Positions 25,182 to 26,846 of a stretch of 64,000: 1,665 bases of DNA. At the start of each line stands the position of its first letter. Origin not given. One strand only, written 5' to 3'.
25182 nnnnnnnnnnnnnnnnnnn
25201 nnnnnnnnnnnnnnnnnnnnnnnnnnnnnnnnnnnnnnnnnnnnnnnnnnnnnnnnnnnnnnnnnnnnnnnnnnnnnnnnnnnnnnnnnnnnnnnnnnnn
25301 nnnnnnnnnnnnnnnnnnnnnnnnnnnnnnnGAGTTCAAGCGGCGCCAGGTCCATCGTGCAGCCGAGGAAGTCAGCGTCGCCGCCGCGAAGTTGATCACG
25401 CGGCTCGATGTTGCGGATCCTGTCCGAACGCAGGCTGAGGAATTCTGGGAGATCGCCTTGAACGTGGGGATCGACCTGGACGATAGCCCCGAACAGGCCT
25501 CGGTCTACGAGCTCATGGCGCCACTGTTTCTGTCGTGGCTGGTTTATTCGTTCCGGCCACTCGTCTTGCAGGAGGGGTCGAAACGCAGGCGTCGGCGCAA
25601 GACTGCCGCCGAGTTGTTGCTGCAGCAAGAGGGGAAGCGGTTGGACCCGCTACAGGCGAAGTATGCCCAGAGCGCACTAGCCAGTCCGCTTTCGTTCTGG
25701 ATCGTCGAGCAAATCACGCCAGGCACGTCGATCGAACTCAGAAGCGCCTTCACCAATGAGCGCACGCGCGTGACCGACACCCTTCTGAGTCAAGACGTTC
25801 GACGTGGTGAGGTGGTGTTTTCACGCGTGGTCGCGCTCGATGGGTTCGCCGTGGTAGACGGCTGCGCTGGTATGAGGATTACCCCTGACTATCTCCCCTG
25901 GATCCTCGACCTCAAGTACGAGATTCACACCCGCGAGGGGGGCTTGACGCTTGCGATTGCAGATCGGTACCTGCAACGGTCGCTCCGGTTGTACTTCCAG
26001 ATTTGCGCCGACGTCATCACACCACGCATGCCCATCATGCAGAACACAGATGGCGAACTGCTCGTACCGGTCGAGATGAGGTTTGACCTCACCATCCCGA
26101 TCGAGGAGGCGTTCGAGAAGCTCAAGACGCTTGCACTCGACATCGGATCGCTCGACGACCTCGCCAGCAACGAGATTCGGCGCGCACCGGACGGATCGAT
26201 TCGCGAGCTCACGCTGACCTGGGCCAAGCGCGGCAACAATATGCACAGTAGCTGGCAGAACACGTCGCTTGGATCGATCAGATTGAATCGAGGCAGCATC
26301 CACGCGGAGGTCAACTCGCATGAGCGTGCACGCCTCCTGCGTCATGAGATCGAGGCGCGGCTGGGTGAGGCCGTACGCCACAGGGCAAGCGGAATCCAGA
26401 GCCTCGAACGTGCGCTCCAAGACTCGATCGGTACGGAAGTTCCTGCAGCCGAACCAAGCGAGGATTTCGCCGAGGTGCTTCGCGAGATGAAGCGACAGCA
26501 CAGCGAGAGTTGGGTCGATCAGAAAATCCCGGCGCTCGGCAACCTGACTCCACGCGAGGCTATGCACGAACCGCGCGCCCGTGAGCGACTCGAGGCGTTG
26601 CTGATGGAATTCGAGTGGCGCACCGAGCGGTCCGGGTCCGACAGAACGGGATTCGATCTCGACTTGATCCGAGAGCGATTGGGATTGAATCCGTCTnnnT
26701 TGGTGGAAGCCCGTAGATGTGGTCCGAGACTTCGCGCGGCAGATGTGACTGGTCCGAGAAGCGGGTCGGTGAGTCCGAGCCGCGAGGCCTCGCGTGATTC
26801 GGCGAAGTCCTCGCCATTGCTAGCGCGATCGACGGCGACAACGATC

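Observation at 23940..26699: Large SEC-C-motif protein embedded between the cas remnant and the intact adaptation module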

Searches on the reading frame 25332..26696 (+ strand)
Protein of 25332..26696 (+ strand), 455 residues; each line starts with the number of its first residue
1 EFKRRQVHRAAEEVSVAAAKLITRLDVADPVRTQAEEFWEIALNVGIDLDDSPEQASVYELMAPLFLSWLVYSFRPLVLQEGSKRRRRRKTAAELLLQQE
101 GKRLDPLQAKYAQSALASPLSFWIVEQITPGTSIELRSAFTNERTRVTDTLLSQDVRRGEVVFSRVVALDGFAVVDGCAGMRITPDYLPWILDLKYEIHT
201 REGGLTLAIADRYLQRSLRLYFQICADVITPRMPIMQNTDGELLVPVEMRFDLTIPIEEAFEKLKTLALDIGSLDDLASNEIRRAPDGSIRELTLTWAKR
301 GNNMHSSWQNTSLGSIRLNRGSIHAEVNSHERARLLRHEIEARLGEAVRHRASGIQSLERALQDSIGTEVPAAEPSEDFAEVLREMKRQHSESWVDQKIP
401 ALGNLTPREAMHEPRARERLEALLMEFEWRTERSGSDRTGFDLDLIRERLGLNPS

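Call 84: search_dna_similar(query=window:25332-26696:+, collection=plasmids, mode=protein, max_evalue=0.001, max_rows=60, rows=spread)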
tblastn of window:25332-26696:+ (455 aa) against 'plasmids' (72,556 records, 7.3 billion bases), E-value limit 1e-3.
Records with a match: 64; places in all: 67; records where one place covers at least 80% of the query: 25.
Best place of each record, by identity: <60% 64.
By first word of the organism name: Sinorhizobium 25; Acetobacter 10; Komagataeibacter 5; Gluconobacter 5; Rhizobium 4; Sphingobium 3; Paracoccus 3; Ruegeria 2; Mesorhizobium 2; Skermanella 2; and 3 more.
By predicted mobility (MOB-suite, as given by PLSDB): conjugative 28; mobilizable 26; non-mobilizable 10.
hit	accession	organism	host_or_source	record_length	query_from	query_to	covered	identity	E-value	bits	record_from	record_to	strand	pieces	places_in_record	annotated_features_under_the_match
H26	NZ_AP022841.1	Legionella antarctica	-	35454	66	452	85%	27.7%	1e-35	147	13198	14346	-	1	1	SEC-C domain-containing protein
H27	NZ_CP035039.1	Sinorhizobium fredii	single cell,soil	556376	35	452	92%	23.2%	2e-9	68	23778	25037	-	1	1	hypothetical protein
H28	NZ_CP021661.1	Candidatus Fukatsuia symbiotica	Acyrthosiphon pisum,cell culture,cell ...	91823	57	452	87%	24.1%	6e-11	72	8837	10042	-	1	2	hypothetical protein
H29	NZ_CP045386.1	Ruegeria sp. THAF33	pure culture,Surface of a polyethylene ...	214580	90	453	80%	25.9%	4e-14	83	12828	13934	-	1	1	hypothetical protein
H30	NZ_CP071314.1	Rhizobium sp. X9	cell culture,polluted mud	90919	35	452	92%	22.4%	1e-6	59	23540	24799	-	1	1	hypothetical protein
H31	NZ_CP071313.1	Rhizobium sp. X9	cell culture,polluted mud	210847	35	452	92%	22.4%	1e-6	59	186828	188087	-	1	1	hypothetical protein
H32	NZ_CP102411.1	Ruegeria sp. YS9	seaweed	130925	90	453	80%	25.5%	5e-13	79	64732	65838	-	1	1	DUF2384 domain-containing protein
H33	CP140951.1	Sinorhizobium meliloti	Medicago lupulina,whole organism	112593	35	431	87%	22.8%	6e-8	63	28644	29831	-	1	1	hypothetical protein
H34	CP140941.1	Sinorhizobium meliloti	Medicago lupulina,whole organism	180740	35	431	87%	22.8%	6e-8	63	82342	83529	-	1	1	hypothetical protein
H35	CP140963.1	Sinorhizobium meliloti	Medicago lupulina,whole organism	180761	35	431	87%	22.8%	6e-8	63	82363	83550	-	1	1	hypothetical protein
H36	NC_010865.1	Sinorhizobium meliloti SM11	-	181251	35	431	87%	22.8%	6e-8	63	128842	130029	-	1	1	hypothetical protein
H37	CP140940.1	Sinorhizobium meliloti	Medicago lupulina,whole organism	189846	35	431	87%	22.8%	6e-8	63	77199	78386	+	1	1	hypothetical protein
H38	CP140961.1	Sinorhizobium meliloti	Medicago lupulina,whole organism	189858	35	431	87%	22.8%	6e-8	63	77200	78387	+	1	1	hypothetical protein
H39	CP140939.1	Sinorhizobium meliloti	Medicago lupulina,whole organism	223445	35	431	87%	22.8%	6e-8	63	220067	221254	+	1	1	hypothetical protein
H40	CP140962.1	Sinorhizobium meliloti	Medicago lupulina,whole organism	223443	35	431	87%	22.8%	6e-8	63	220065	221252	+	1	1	hypothetical protein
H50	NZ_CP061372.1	Komagataeibacter rhaeticus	Whole organism,Kombucha SCOBY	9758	94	452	79%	25.1%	2e-10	71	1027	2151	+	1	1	hypothetical protein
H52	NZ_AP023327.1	Acetobacter aceti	-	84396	94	452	79%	24.5%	7e-10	69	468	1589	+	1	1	hypothetical protein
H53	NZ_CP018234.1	Rhizobium leguminosarum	Vavilovia formosa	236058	97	433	74%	25.1%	6e-13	79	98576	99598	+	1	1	hypothetical protein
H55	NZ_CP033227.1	Sphingobium yanoikuyae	Mixed culture,wastewater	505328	111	431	71%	26.0%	7e-10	69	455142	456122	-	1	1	hypothetical protein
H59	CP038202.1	Paracoccus ferrooxidans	single cell,bioreactor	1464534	94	453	79%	22.5%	2e-5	55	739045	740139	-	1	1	hypothetical protein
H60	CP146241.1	Agrobacterium vitis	Vitis vinifera,cell culture,Grape gall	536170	97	433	74%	23.8%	2e-9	68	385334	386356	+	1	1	hypothetical protein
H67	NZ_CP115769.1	Paracoccus sediminicola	cell culture,sediment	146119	118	452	74%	23.2%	8e-5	53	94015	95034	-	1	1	hypothetical protein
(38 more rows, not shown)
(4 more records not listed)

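Call 85: get_annotated_region(hit=H50, flank=4500)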
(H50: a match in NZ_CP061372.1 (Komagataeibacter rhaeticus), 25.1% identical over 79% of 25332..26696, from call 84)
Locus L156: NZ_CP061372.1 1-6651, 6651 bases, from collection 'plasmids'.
description: Komagataeibacter rhaeticus strain ENS9b plasmid p9b3, complete sequence
organism: Komagataeibacter rhaeticus (NCBI taxid 215221)
taxonomy: Bacteria; Pseudomonadota; Alphaproteobacteria; Rhodospirillales; Acetobacteraceae; Komagataeibacter; Komagataeibacter rhaeticus
host: -; source: Whole organism,Kombucha SCOBY; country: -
typing (MOB-suite, as given by PLSDB): non-mobilizable
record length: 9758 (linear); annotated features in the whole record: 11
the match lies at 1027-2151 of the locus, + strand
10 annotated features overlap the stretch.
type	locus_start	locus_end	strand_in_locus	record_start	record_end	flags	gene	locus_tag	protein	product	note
CDS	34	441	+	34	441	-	-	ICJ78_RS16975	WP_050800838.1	PIN domain-containing protein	-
CDS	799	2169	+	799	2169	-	-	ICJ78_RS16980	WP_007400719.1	hypothetical protein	-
CDS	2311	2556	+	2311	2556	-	-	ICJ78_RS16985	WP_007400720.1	type II toxin-antitoxin system CcdA family antitoxin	-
CDS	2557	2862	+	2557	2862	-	-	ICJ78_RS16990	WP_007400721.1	CcdB family protein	-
CDS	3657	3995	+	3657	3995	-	-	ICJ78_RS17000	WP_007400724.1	prevent-host-death protein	-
CDS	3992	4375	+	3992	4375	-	-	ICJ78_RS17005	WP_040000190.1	type II toxin-antitoxin system VapC family toxin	-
CDS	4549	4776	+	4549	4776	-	-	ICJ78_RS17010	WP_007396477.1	AbrB/MazE/SpoVT family DNA-binding domain-containing protein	-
CDS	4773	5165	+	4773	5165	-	-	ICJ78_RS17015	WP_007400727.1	type II toxin-antitoxin system death-on-curing family toxin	-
CDS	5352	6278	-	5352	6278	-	-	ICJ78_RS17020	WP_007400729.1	ketopantoate reductase family protein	-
CDS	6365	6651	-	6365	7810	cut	-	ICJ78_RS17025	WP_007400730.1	tyrosine-type recombinase/integrase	GO:0015074 - DNA integration [Evidence IEA]; GO:0006310 - DNA recombination [Evidence IEA]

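Call 86: get_annotated_region(hit=H32, flank=4500)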
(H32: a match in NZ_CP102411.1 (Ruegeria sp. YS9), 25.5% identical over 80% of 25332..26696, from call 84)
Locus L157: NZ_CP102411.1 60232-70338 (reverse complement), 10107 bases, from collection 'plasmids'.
description: Ruegeria sp. YS9 plasmid unnamed1, complete sequence
organism: Ruegeria sp. YS9 (NCBI taxid 2966453)
taxonomy: Bacteria; Pseudomonadota; Alphaproteobacteria; Rhodobacterales; Roseobacteraceae; Ruegeria; Ruegeria sp. YS9
host: -; source: seaweed; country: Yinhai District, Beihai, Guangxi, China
typing (MOB-suite, as given by PLSDB): non-mobilizable
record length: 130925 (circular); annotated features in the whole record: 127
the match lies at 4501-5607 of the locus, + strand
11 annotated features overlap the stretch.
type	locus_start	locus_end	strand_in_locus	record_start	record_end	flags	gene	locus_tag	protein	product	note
CDS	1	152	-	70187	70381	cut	-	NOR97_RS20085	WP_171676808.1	hypothetical protein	-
CDS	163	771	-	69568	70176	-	-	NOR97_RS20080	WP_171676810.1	methyltransferase type 11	-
CDS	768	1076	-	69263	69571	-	-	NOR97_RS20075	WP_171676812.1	hypothetical protein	-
CDS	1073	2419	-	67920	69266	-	-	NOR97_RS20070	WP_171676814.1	DUF3560 domain-containing protein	-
CDS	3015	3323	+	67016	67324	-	-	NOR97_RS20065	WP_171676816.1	hypothetical protein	-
CDS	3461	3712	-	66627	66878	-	-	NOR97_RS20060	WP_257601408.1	WGR domain-containing protein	-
CDS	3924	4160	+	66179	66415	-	-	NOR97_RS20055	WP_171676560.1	DUF6429 family protein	-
CDS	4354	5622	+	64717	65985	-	-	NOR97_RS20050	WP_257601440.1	DUF2384 domain-containing protein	-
CDS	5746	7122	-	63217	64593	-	-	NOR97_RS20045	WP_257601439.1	MATE family efflux transporter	GO:0009410 - response to xenobiotic stimulus [Evidence IEA]; GO:0006855 - xenobiotic transmembrane transport [Evidence ...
CDS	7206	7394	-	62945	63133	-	-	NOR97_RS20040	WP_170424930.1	hypothetical protein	-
CDS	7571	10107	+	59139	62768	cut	-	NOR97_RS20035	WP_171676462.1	BTAD domain-containing putative transcriptional regulator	-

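Call 87: get_annotated_region(hit=H53, flank=4500)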
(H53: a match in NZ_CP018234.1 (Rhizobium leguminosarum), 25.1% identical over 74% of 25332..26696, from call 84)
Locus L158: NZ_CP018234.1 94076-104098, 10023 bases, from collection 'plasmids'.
description: Rhizobium leguminosarum strain Vaf-108 plasmid unnamed6, complete sequence
organism: Rhizobium leguminosarum (NCBI taxid 384)
taxonomy: Bacteria; Pseudomonadota; Alphaproteobacteria; Hyphomicrobiales; Rhizobiaceae; Rhizobium; Rhizobium leguminosarum
host: -; source: Vavilovia formosa; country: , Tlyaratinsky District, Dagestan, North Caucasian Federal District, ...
typing (MOB-suite, as given by PLSDB): conjugative; replicon rep_cluster_359; relaxase MOBP; mating-pair formation MPF_T
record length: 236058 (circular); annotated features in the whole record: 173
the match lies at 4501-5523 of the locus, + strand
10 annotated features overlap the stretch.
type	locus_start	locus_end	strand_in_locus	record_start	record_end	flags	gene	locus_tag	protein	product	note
CDS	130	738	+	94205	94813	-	-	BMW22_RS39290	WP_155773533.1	hypothetical protein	-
CDS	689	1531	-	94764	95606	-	-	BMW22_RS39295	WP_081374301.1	recombinase family protein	GO:0006310 - DNA recombination [Evidence IEA]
CDS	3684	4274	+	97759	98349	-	-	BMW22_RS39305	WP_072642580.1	recombinase family protein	GO:0006310 - DNA recombination [Evidence IEA]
CDS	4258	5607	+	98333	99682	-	-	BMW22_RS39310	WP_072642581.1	hypothetical protein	-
CDS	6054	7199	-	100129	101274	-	-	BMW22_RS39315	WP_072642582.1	site-specific integrase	GO:0015074 - DNA integration [Evidence IEA]; GO:0006310 - DNA recombination [Evidence IEA]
CDS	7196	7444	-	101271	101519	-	-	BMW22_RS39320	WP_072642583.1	prevent-host-death family protein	-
CDS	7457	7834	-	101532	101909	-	-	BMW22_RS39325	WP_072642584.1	type II toxin-antitoxin system VapC family toxin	-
CDS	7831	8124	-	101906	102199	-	-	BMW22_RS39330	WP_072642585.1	type II toxin-antitoxin system prevent-host-death family antitoxin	GO:0008219 - cell death [Evidence IEA]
CDS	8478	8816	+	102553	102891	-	-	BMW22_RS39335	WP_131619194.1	hypothetical protein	-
CDS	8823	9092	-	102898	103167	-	-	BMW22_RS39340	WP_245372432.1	hypothetical protein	-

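Call 88: get_annotated_region(hit=H55, flank=4500)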
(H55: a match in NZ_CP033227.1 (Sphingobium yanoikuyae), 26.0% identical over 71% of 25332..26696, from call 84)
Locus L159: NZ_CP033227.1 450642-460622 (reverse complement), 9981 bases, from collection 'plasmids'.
description: Sphingobium yanoikuyae strain SJTF8 plasmid pF1, complete sequence
organism: Sphingobium yanoikuyae (NCBI taxid 13690)
taxonomy: Bacteria; Pseudomonadota; Alphaproteobacteria; Sphingomonadales; Sphingomonadaceae; Sphingobium; Sphingobium yanoikuyae
host: -; source: Mixed culture,wastewater; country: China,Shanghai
typing (MOB-suite, as given by PLSDB): mobilizable; relaxase MOBP
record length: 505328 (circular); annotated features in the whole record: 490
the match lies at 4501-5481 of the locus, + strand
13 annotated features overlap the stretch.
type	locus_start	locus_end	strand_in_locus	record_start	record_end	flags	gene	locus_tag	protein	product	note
CDS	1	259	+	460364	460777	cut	-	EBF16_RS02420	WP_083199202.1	helix-turn-helix domain-containing protein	-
CDS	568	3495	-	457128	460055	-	-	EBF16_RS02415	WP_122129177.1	Tn3 family transposase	-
CDS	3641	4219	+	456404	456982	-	-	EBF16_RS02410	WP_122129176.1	recombinase family protein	GO:0006310 - DNA recombination [Evidence IEA]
CDS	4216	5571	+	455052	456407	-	-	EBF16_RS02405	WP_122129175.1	hypothetical protein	-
CDS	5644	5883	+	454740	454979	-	-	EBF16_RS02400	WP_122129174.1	hypothetical protein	-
CDS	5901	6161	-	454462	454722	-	-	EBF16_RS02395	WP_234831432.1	hypothetical protein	-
CDS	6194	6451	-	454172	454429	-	-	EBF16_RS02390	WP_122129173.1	helix-turn-helix transcriptional regulator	-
CDS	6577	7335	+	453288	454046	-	-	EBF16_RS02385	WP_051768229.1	sigma factor-like helix-turn-helix DNA-binding protein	GO:0006352 - DNA-templated transcription initiation [Evidence IEA]; GO:0006355 - regulation of DNA-templated ...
CDS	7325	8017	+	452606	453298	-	-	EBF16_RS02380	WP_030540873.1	recombinase family protein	GO:0006310 - DNA recombination [Evidence IEA]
CDS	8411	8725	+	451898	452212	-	-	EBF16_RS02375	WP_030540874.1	single-stranded DNA-binding protein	-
CDS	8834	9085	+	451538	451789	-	-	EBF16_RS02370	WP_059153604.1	helix-turn-helix transcriptional regulator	-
CDS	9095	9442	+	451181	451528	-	-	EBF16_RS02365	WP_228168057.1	hypothetical protein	-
CDS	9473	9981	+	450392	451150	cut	-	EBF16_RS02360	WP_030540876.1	AAA family ATPase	-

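Call 91: search_protein_families(library=pfam, proteins=[L159:4216-5568:+, L158:4258-5604:+, L156:799-2166:+, L157:4354-5619:+], max_evalue=0.01)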
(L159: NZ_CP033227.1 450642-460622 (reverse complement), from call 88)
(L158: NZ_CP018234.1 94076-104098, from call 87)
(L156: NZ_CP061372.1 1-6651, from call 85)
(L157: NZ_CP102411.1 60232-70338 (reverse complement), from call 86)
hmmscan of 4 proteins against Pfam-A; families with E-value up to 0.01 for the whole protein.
L159:4216-5568:+ (451 aa): 0 families

L158:4258-5604:+ (449 aa): 0 families

L156:799-2166:+ (456 aa): 0 families

L157:4354-5619:+ (422 aa): 1 family
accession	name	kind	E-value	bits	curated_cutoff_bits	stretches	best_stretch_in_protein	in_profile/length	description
PF09722.15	Xre_MbcA_ParS_C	-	0.0012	19.3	24.5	1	359-392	16-49/51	Antitoxin Xre/MbcA/ParS C-terminal toxin-binding domain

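Call 93: get_annotated_region(hit=H27, flank=3500)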
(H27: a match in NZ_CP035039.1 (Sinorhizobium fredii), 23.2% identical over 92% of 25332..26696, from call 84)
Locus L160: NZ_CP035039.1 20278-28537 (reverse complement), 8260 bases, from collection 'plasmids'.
description: Sinorhizobium fredii strain SMH12 plasmid psfSMH12b, complete sequence
organism: Sinorhizobium fredii (NCBI taxid 380)
taxonomy: Bacteria; Pseudomonadota; Alphaproteobacteria; Hyphomicrobiales; Rhizobiaceae; Sinorhizobium; Sinorhizobium fredii
host: -; source: single cell,soil; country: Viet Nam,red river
typing (MOB-suite, as given by PLSDB): conjugative; replicon rep_cluster_473,rep_cluster_546; relaxase MOBP,MOBP,MOBQ; mating-pair formation MPF_T
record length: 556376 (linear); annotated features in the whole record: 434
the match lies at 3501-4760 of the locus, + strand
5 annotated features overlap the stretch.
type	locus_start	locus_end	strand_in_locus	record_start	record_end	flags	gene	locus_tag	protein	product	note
CDS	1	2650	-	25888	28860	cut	-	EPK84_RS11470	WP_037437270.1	Tn3 family transposase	-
CDS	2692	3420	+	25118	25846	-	-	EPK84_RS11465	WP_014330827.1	recombinase family protein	GO:0006310 - DNA recombination [Evidence IEA]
CDS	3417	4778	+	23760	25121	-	-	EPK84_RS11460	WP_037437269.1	hypothetical protein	-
CDS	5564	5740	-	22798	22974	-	-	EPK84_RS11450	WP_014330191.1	DUF3800 domain-containing protein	-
CDS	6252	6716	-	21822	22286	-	-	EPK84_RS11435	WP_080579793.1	hypothetical protein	-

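Call 94: get_annotated_region(hit=H28, flank=3500)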
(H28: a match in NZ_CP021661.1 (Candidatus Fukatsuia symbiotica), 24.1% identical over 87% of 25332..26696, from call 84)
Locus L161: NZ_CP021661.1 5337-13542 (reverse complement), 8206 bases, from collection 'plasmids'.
description: Candidatus Fukatsuia symbiotica strain 5D plasmid p5D_Fsymbiotica-2
organism: Candidatus Fukatsuia symbiotica (NCBI taxid 1878942)
taxonomy: Bacteria; Pseudomonadota; Gammaproteobacteria; Enterobacterales; Yersiniaceae; Candidatus Fukatsuia; Candidatus Fukatsuia symbiotica
host: -; source: Acyrthosiphon pisum,cell culture,cell culture; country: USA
typing (MOB-suite, as given by PLSDB): mobilizable; relaxase MOBP
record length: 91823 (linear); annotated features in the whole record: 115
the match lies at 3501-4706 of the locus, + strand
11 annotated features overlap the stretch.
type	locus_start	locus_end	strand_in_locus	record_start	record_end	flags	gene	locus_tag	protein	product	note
CDS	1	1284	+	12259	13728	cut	-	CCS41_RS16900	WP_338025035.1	LPD7 domain-containing protein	-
CDS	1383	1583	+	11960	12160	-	-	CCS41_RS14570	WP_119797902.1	DUF5397 family protein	-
CDS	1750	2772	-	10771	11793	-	-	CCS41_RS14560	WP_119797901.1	IS630 family transposase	-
CDS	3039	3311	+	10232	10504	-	-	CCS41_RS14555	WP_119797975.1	arylsulfatase regulator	-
CDS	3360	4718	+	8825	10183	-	-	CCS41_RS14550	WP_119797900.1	hypothetical protein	-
CDS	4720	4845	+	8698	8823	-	-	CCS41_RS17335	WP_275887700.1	hypothetical protein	-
CDS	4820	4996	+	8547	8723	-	-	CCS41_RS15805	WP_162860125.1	hypothetical protein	-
CDS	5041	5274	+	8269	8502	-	-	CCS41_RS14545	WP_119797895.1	RepB family protein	GO:0006276 - plasmid maintenance [Evidence IEA]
CDS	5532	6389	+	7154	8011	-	repA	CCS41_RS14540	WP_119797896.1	plasmid replication initiator RepA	-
CDS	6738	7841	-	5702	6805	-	-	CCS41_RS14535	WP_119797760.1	ISAs1 family transposase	-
CDS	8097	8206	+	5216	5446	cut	-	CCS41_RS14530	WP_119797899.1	DUF433 domain-containing protein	-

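Call 95: get_annotated_region(hit=H52, flank=3500)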
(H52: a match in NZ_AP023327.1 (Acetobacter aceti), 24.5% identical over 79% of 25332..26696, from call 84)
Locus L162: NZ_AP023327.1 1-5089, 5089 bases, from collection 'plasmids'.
description: Acetobacter aceti strain JCM20276 plasmid pAAJCM20276_1, complete sequence
organism: Acetobacter aceti (NCBI taxid 435)
taxonomy: Bacteria; Pseudomonadota; Alphaproteobacteria; Rhodospirillales; Acetobacteraceae; Acetobacter; Acetobacter aceti
host: -; source: -; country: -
typing (MOB-suite, as given by PLSDB): non-mobilizable
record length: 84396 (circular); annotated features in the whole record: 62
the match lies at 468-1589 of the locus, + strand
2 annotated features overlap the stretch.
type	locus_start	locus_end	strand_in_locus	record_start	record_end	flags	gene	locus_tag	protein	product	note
CDS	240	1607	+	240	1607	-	-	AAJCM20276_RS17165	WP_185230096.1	hypothetical protein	-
CDS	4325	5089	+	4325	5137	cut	-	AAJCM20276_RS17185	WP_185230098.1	IS5 family transposase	-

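Call 96: get_annotated_region(hit=H59, flank=3500)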
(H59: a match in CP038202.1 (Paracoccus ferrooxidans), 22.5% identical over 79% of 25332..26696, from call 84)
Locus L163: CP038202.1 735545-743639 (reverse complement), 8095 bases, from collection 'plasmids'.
description: Paracoccus ferrooxidans strain NCCB 100066 plasmid pFER4, complete sequence
organism: Paracoccus ferrooxidans (NCBI taxid 327104)
taxonomy: Bacteria; Pseudomonadota; Alphaproteobacteria; Rhodobacterales; Paracoccaceae; Paracoccus; Paracoccus ferrooxidans
host: -; source: single cell,bioreactor; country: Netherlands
typing (MOB-suite, as given by PLSDB): non-mobilizable; replicon rep_cluster_746; mating-pair formation MPF_T
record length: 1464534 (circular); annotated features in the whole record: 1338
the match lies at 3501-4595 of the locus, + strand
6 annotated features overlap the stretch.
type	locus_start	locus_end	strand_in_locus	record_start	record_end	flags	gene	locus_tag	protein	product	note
CDS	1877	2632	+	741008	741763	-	-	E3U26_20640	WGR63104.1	M48 family peptidase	-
CDS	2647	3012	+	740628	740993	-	-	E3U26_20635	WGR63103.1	hypothetical protein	-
CDS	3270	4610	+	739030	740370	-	-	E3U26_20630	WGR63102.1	hypothetical protein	-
CDS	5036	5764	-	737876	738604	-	-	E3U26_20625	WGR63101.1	ATPase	-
CDS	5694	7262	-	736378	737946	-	-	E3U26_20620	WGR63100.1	IS21 family transposase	-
CDS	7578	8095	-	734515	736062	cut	-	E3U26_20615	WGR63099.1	phage major capsid protein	-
